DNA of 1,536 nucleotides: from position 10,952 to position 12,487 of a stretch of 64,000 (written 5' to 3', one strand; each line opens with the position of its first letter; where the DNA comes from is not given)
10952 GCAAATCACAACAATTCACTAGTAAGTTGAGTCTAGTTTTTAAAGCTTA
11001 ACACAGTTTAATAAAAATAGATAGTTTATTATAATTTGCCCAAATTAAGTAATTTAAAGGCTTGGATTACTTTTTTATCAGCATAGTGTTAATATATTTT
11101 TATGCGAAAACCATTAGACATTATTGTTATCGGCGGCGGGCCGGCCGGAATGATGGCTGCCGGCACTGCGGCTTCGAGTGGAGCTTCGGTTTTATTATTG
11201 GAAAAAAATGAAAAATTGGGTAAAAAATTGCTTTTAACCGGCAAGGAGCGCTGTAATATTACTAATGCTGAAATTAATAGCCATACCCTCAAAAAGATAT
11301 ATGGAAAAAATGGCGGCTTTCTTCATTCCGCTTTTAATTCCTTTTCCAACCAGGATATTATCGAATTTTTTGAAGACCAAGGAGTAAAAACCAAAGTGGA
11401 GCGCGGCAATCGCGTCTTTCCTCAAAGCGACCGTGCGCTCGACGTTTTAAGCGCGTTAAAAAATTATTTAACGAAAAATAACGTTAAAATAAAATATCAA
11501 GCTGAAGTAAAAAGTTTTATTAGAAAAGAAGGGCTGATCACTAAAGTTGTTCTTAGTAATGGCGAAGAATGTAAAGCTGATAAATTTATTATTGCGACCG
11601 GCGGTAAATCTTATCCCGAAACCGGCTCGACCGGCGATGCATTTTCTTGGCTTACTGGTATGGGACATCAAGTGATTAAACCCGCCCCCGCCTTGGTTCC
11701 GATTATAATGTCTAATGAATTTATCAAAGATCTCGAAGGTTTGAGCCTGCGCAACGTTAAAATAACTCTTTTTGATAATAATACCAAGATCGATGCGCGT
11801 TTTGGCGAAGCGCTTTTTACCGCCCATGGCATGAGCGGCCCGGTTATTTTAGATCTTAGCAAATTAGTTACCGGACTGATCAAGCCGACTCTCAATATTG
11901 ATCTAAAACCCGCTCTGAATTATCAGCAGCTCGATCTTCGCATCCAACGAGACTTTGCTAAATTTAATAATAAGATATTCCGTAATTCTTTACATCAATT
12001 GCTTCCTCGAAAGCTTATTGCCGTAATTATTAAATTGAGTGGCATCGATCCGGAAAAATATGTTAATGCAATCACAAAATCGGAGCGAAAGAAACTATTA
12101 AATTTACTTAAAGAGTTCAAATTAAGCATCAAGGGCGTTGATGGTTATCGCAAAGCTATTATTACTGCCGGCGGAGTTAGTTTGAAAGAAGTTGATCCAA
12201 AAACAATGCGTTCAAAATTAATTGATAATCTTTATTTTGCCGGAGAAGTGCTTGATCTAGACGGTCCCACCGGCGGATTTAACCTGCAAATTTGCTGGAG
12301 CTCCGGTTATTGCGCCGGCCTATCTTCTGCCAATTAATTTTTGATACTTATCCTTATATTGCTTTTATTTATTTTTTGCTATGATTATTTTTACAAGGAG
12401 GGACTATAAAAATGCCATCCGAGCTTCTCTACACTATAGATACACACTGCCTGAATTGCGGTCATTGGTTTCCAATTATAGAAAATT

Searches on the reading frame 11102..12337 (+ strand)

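Call 12: search_protein_families(library=pfam, proteins=[window:11102-12337:+])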
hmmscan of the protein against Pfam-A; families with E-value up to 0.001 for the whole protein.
window:11102-12337:+ (411 aa): 13 families
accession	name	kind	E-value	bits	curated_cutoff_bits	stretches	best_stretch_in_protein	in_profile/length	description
PF03486.20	HI0933_like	-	1.4e-88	296.9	50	1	6-406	2-242/244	HI0933-like protein Rossmann domain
PF22780.1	HI0933_like_1st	-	2.4e-37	128.8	27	1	196-354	2-165/165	HI0933-like protein barrel and H2TH domain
PF01134.28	GIDA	-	2.3e-14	53.7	22.1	1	6-168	1-150/391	Glucose inhibited division protein A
PF07992.20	Pyr_redox_2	-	4.5e-14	53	26.1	2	93-172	164-241/291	Pyridine nucleotide-disulphide oxidoreductase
PF12831.13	FAD_oxidored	-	2.4e-12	47.3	27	1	6-167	1-145/416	FAD dependent oxidoreductase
PF00890.30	FAD_binding_2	-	6.8e-11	42.4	20.4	1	6-40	1-35/414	FAD binding domain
PF01266.30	DAO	-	1.6e-10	41.5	27.9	1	6-40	1-35/353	FAD dependent oxidoreductase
PF13738.12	Pyr_redox_3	-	7.2e-08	32.5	30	0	8-41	1-34/305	Pyridine nucleotide-disulphide oxidoreductase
PF00070.33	Pyr_redox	-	1.3e-07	32.4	22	0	7-41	2-36/82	Pyridine nucleotide-disulphide oxidoreductase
PF13450.12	NAD_binding_8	-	6.1e-06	26.9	21.9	1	9-40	1-32/68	NAD(P)-binding Rossmann-like domain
PF01494.25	FAD_binding_3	-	3.5e-05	23.6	22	1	6-38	3-35/349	FAD binding domain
PF01262.27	AlaDh_PNT_C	-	3.8e-05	23.6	23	1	4-53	28-78/214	Alanine dehydrogenase/PNT, C-terminal domain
PF04820.20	Trp_halogenase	-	0.00051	19.5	21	0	6-36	1-35/458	Tryptophan halogenase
